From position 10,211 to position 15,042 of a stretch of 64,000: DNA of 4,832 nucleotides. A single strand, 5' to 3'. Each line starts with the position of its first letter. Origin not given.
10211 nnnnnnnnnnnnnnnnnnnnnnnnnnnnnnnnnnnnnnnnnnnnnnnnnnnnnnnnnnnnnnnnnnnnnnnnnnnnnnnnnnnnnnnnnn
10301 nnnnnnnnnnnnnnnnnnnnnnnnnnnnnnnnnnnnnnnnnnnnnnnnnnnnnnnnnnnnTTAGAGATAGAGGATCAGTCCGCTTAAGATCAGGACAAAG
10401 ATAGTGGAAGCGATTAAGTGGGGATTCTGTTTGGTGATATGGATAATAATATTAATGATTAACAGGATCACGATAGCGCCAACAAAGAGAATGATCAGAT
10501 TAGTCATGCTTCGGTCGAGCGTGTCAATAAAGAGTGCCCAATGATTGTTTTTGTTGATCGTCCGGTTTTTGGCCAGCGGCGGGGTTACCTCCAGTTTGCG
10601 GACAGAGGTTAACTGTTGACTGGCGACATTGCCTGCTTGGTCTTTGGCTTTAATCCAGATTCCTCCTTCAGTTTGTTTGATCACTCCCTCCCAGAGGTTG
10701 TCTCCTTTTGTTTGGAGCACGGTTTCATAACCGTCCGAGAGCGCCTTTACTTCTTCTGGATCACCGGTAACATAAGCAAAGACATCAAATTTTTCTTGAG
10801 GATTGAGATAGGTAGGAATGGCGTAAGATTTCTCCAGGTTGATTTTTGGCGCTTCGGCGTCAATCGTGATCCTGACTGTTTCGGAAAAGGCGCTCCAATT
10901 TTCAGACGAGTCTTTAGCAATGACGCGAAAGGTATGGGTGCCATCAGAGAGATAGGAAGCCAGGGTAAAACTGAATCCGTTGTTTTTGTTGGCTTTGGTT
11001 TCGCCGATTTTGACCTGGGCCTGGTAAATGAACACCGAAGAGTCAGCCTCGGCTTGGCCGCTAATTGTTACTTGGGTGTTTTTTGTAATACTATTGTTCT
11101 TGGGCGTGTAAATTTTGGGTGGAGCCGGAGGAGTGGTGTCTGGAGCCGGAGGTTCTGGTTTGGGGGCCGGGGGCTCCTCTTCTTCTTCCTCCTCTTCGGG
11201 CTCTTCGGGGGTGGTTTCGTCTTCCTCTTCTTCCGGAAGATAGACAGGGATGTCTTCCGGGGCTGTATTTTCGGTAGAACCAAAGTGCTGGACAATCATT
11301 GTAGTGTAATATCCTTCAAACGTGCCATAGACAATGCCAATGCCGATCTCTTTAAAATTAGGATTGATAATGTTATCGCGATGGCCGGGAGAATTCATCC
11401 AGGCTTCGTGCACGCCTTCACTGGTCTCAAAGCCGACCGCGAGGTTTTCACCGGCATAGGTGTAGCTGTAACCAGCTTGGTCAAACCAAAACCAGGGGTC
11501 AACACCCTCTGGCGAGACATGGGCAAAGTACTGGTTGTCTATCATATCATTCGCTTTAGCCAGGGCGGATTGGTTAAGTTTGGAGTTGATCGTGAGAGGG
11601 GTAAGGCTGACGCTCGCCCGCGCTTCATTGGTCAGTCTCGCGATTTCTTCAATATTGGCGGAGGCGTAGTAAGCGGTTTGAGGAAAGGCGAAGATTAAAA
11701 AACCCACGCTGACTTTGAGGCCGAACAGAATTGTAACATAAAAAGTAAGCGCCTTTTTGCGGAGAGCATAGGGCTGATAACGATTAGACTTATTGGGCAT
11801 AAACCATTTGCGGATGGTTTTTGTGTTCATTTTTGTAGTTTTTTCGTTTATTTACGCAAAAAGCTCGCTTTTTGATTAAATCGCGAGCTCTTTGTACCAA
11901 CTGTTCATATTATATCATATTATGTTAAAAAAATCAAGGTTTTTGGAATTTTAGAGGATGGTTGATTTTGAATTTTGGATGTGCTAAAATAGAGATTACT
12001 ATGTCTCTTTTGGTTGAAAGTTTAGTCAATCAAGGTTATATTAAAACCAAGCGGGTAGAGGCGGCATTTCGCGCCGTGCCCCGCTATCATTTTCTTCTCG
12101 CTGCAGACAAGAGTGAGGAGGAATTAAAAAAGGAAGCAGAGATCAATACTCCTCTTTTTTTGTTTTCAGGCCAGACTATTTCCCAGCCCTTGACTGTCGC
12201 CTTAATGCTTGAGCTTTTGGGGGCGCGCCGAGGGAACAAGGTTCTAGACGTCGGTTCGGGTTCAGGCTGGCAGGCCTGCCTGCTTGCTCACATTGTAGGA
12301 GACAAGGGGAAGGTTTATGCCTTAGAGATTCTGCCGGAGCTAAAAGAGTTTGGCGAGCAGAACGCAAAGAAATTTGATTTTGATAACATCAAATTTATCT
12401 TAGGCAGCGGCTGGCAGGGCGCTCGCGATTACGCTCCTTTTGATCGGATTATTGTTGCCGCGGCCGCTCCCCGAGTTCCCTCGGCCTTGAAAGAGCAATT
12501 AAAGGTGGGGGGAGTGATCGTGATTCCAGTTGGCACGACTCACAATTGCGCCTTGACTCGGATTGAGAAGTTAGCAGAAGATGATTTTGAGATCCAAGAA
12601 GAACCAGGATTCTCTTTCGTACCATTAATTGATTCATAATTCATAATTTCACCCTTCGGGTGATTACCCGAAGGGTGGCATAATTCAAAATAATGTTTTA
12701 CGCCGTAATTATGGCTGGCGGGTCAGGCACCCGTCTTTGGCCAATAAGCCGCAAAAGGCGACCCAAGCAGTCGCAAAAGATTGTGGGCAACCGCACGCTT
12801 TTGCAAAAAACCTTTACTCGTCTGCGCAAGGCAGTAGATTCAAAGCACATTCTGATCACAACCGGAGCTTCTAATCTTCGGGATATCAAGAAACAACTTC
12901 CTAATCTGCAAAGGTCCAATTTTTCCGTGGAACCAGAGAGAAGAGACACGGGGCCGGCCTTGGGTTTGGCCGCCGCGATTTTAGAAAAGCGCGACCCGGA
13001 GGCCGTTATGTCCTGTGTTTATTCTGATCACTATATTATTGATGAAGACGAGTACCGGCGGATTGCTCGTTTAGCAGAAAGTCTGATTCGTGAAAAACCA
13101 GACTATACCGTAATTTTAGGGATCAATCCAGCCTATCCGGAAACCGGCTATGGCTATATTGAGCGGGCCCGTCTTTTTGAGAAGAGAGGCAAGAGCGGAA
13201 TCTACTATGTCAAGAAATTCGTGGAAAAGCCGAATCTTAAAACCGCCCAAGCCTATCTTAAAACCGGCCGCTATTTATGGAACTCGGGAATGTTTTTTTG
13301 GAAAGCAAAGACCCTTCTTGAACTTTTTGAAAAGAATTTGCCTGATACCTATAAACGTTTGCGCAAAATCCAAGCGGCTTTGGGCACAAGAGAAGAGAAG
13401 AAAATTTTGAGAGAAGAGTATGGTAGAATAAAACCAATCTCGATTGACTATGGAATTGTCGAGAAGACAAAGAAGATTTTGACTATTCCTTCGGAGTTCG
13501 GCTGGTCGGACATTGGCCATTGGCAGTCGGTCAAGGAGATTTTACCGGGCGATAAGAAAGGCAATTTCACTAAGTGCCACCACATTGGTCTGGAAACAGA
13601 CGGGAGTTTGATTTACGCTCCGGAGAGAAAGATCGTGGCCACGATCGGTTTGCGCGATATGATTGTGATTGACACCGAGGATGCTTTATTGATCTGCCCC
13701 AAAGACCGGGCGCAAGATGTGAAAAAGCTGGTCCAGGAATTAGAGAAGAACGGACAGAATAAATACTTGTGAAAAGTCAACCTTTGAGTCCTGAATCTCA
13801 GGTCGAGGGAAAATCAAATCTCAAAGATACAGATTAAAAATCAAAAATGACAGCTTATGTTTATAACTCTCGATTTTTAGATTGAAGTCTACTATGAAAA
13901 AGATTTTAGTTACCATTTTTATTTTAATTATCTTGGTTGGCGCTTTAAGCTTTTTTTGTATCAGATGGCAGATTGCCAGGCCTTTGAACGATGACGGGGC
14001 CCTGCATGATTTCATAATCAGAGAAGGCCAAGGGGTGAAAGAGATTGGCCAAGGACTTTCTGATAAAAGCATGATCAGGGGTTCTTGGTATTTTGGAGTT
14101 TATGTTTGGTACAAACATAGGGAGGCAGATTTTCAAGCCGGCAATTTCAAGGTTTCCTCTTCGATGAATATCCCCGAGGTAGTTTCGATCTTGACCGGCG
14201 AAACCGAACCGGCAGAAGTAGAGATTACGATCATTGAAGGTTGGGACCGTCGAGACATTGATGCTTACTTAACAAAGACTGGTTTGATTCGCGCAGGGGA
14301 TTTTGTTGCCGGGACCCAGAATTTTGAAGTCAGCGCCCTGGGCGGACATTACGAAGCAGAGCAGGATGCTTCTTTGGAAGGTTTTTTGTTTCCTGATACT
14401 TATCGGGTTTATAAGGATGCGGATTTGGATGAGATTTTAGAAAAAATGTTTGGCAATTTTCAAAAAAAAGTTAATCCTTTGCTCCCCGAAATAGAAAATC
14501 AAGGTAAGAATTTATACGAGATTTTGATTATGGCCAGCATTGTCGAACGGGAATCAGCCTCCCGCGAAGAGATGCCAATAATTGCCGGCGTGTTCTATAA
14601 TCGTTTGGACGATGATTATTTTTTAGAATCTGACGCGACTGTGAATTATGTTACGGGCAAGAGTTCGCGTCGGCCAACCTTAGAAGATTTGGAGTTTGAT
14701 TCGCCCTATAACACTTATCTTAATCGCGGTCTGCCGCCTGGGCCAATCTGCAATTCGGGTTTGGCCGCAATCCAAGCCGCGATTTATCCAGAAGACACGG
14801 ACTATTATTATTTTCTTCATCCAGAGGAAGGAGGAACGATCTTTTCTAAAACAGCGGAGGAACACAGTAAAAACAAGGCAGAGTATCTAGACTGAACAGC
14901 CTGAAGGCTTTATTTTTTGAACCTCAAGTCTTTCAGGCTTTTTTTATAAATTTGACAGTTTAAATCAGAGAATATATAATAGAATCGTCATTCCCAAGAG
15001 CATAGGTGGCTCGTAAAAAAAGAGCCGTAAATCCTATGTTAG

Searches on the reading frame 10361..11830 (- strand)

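Call 9: search_protein_families(library=pfam, proteins=[window:10361-11830:-], max_evalue=0.001)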
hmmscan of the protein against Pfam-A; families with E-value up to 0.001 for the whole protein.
window:10361-11830:- (489 aa): 4 families
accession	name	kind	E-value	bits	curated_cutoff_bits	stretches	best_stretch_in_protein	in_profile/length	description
PF00188.32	CAP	-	7.8e-20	72.3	21.1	1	65-182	2-116/117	Cysteine-rich secretory protein family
PF19077.6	Big_13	-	6.9e-10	39.8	27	1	244-324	19-101/102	Bacterial Ig-like domain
PF17936.7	Big_6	-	3.8e-08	33.9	27.6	1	242-314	4-75/83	Bacterial Ig domain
PF17957.7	Big_7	-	0.00059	20.9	24.1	1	240-303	5-70/70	Bacterial Ig domain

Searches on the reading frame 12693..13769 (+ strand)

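Call 37: search_protein_families(library=ncbifam, proteins=[window:12693-13769:+], max_evalue=0.00001)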
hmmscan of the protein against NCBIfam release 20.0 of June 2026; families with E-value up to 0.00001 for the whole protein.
window:12693-13769:+ (359 aa): 6 families
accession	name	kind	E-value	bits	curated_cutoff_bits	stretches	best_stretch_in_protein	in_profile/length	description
TIGR01479.1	GMP_PMI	equivalog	1.1e-90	304.7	372.95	1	3-357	2-352/467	mannose-1-phosphate guanylyltransferase/mannose-6-phosphate isomerase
NF012004.0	PRK15460.1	equivalog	4.5e-72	243.2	859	1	2-356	6-361/478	mannose-1-phosphate guanyltransferase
TIGR03992.1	Arch_glmU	subfamily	1.4e-08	34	292.1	1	3-202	2-174/393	bifunctional sugar-1-phosphate nucleotidylyltransferase/acetyltransferase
NF010933.0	PRK14353.1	equivalog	1.2e-07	30.8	505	1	3-214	7-190/453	bifunctional UDP-N-acetylglucosamine diphosphorylase/glucosamine-1-phosphate N-acetyltransferase GlmU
NF041173.1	Sug_nt_acttase_Thmprot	equivalog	2.2e-07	30.2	600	1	4-125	3-118/405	bifunctional sugar-1-phosphate nucleotidylyltransferase/acetyltransferase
TIGR01173.1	glmU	equivalog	9.6e-06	24.7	366.85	0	4-211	3-180/452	bifunctional UDP-N-acetylglucosamine diphosphorylase/glucosamine-1-phosphate N-acetyltransferase GlmU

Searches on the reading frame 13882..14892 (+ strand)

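Call 37: search_protein_families(library=ncbifam, proteins=[window:13882-14892:+], max_evalue=0.00001)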
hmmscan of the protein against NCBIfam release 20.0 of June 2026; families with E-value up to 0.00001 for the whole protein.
window:13882-14892:+ (337 aa): 2 families
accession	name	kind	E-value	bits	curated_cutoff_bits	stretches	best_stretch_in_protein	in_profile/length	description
TIGR00247.1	TIGR00247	hypoth_equivalog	2.8e-71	240.4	103.4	1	5-336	1-341/347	endolytic transglycosylase MltG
NF007619.0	PRK10270.1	equivalog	1.1e-32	113.4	532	1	5-336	1-331/340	cell division protein YceG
